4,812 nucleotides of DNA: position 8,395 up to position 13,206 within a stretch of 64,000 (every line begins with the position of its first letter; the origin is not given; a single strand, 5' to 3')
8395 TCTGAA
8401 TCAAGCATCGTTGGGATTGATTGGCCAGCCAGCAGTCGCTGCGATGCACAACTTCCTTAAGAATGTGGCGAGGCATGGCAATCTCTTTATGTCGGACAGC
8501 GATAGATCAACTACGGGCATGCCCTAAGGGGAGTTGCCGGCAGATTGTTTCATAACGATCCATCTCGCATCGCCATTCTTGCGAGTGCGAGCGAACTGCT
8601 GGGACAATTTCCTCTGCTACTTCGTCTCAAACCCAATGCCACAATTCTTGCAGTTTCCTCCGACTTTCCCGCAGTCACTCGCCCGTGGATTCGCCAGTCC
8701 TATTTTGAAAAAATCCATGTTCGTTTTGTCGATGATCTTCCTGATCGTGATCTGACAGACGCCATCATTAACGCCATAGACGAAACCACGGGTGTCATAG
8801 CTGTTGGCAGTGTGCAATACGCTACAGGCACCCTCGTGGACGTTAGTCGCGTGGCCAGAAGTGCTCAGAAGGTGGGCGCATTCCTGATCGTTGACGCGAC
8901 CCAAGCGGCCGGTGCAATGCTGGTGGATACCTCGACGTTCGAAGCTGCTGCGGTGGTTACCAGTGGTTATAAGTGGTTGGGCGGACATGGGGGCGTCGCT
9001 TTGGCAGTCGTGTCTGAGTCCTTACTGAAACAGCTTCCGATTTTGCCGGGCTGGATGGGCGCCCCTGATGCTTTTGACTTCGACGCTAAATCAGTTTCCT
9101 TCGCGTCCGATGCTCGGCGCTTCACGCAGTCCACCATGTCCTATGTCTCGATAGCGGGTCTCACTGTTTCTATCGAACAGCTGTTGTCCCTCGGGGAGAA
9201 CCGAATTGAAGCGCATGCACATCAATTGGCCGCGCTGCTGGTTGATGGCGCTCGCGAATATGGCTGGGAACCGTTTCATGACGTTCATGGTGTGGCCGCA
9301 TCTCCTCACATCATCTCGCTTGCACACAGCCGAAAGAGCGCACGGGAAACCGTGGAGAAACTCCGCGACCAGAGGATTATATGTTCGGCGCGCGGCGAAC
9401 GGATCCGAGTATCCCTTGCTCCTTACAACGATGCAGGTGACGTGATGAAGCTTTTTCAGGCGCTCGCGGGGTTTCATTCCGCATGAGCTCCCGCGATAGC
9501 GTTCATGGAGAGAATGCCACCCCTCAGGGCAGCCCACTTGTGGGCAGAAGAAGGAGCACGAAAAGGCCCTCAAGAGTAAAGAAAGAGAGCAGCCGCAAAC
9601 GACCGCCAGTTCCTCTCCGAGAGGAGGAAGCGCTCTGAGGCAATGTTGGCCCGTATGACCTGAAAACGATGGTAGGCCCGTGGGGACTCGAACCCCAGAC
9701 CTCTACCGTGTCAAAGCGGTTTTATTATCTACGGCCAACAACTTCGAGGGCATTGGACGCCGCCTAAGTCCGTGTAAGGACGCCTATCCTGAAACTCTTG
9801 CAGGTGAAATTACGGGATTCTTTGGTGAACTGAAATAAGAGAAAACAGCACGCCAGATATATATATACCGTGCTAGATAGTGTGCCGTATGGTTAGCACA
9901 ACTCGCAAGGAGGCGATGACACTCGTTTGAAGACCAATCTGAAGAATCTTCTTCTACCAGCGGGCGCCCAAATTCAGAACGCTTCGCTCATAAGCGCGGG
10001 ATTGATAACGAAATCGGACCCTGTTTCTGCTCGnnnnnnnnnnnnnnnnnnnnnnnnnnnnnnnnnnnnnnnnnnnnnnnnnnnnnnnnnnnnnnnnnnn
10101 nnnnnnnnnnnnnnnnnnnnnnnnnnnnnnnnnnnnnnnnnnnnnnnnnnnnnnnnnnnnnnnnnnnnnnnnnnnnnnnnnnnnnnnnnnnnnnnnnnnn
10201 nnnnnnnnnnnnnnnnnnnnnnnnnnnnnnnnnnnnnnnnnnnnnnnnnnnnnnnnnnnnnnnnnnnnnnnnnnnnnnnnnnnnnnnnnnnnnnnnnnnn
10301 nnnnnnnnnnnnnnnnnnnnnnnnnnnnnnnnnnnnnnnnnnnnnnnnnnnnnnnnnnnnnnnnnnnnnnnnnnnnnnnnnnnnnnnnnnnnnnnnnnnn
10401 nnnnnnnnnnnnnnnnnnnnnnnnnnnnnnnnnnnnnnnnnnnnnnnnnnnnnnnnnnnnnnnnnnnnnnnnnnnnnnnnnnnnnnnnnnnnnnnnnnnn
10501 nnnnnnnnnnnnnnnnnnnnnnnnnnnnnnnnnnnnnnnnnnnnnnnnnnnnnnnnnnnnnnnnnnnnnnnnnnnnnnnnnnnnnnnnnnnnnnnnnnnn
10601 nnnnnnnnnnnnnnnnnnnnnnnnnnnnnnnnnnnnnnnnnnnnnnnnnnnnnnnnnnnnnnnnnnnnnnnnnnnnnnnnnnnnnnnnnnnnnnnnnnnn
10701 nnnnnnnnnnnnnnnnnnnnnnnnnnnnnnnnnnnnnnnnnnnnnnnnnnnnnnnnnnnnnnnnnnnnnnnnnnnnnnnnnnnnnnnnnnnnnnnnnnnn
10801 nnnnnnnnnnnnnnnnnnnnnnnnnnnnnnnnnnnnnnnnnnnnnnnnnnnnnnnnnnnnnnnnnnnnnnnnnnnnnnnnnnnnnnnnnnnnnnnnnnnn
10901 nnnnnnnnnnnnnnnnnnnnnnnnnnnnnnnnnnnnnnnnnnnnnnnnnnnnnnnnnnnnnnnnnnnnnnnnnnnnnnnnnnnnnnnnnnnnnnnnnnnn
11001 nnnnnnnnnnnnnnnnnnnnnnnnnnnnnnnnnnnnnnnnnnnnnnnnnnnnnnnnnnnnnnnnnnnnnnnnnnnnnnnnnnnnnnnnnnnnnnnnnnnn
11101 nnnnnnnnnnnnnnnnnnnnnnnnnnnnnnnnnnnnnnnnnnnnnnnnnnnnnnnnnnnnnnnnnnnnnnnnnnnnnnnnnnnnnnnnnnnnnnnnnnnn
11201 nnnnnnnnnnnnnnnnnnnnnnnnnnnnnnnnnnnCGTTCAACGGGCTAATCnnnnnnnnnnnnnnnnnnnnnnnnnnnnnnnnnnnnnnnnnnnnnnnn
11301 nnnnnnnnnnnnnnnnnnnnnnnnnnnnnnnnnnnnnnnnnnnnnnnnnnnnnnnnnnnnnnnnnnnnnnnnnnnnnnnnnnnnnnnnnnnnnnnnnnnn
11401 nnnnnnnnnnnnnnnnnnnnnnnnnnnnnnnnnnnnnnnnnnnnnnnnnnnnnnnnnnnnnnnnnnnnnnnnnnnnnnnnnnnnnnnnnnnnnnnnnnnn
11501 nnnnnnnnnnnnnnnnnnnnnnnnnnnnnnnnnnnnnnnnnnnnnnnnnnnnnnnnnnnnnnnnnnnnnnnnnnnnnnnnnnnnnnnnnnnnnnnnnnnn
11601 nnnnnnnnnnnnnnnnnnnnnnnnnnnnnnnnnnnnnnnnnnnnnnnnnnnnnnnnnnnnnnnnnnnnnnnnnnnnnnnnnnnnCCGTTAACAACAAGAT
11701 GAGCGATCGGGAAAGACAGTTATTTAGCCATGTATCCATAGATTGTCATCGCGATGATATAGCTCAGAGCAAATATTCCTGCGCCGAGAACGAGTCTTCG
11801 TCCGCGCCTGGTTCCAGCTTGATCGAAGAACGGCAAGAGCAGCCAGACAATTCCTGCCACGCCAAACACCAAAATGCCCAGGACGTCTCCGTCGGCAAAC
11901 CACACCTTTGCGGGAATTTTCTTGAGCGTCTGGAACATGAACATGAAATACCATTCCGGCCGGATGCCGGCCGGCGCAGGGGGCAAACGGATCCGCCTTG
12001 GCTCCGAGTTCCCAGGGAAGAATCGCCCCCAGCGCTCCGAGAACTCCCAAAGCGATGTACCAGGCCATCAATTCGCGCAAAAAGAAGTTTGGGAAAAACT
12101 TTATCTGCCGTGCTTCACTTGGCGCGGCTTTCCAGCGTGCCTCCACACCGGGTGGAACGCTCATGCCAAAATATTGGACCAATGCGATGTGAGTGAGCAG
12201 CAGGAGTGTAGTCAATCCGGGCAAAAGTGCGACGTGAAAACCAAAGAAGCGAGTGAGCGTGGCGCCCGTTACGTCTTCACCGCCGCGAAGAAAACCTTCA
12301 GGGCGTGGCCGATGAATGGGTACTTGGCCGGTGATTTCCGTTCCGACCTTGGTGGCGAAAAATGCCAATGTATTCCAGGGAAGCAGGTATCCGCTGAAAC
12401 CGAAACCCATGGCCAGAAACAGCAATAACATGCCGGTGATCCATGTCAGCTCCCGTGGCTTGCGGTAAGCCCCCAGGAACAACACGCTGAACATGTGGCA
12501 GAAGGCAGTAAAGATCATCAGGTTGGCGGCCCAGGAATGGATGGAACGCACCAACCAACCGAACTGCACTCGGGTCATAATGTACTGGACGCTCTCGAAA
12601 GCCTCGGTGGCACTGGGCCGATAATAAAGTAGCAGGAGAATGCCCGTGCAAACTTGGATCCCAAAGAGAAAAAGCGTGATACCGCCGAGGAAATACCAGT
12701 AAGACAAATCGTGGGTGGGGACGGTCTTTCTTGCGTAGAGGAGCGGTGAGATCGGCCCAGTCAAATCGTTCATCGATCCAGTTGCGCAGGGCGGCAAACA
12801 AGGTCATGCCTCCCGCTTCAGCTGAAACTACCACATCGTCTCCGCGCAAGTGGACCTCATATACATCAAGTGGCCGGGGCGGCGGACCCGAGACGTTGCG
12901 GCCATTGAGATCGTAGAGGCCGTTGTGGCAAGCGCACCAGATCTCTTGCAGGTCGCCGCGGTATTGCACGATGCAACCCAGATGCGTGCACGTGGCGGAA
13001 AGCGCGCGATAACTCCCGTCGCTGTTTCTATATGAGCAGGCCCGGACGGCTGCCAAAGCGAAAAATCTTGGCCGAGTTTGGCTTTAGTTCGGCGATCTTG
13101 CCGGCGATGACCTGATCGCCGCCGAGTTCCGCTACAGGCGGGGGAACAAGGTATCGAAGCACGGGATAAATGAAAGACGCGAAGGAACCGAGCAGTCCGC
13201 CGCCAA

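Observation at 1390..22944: tRNA-Val(GAC) integration hotspot with an array of 3'-half copies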

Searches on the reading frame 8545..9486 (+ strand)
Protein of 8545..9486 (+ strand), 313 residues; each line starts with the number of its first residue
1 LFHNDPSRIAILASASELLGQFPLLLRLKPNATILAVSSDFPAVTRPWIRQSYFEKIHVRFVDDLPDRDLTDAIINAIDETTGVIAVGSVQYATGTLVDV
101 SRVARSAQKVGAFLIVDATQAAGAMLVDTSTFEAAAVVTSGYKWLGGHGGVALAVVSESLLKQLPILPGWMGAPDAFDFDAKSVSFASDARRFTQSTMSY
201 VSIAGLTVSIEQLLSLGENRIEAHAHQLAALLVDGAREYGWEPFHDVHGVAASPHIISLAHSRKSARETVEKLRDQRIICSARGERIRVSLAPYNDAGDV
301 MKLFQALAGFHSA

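Call 10: search_protein_families(library=pfam, proteins=[window:8545-9486:+], max_evalue=0.01)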
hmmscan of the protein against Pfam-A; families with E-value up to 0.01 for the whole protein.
window:8545-9486:+ (313 aa): 4 families
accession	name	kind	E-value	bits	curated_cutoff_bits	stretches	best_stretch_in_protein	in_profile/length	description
PF00266.25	Aminotran_5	-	3.1e-27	96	21.5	1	27-302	84-370/371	Aminotransferase class-V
PF01053.26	Cys_Met_Meta_PP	-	1.2e-10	41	27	1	64-158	120-213/381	Cys/Met metabolism PLP-dependent enzyme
PF00464.25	SHMT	-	0.0031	16.7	27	1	67-150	155-240/399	Serine hydroxymethyltransferase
PF01041.23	DegT_DnrJ_EryC1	-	0.007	16.1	19.8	0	72-128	103-156/360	DegT/DnrJ/EryC1/StrS aminotransferase family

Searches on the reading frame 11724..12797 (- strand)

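Call 12: search_protein_families(library=pfam, proteins=[window:11724-12797:-], max_evalue=0.01)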
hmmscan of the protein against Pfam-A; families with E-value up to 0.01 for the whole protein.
window:11724-12797:- (357 aa): 3 families
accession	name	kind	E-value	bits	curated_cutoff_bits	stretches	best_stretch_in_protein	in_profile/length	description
PF00033.24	Cytochrome_B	-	5.4e-50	170.3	27.2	1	29-211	8-189/189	Cytochrome b/b6/petB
PF13631.11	Cytochrom_B_N_2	-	2.9e-36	125.4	27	1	93-264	2-166/169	Cytochrome b(N-terminal)/b6/petB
PF01292.26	Ni_hydr_CYTB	-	0.0054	17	30.1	1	36-113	102-170/179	Prokaryotic cytochrome b561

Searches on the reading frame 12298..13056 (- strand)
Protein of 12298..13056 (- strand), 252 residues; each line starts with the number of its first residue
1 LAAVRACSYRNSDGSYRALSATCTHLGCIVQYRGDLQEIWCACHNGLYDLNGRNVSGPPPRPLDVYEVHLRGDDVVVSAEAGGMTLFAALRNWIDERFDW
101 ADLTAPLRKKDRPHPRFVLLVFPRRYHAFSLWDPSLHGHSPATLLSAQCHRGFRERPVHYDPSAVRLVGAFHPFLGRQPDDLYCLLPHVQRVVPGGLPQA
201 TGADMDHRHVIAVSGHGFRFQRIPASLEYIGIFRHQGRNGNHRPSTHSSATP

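Call 12: search_protein_families(library=pfam, proteins=[window:12298-13056:-], max_evalue=0.01)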
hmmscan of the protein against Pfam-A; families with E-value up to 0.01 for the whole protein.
window:12298-13056:- (252 aa): 1 family
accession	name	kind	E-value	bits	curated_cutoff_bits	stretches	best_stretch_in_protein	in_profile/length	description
PF00355.32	Rieske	-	2.1e-10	40.8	20.3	1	9-66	29-87/88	Rieske [2Fe-2S] domain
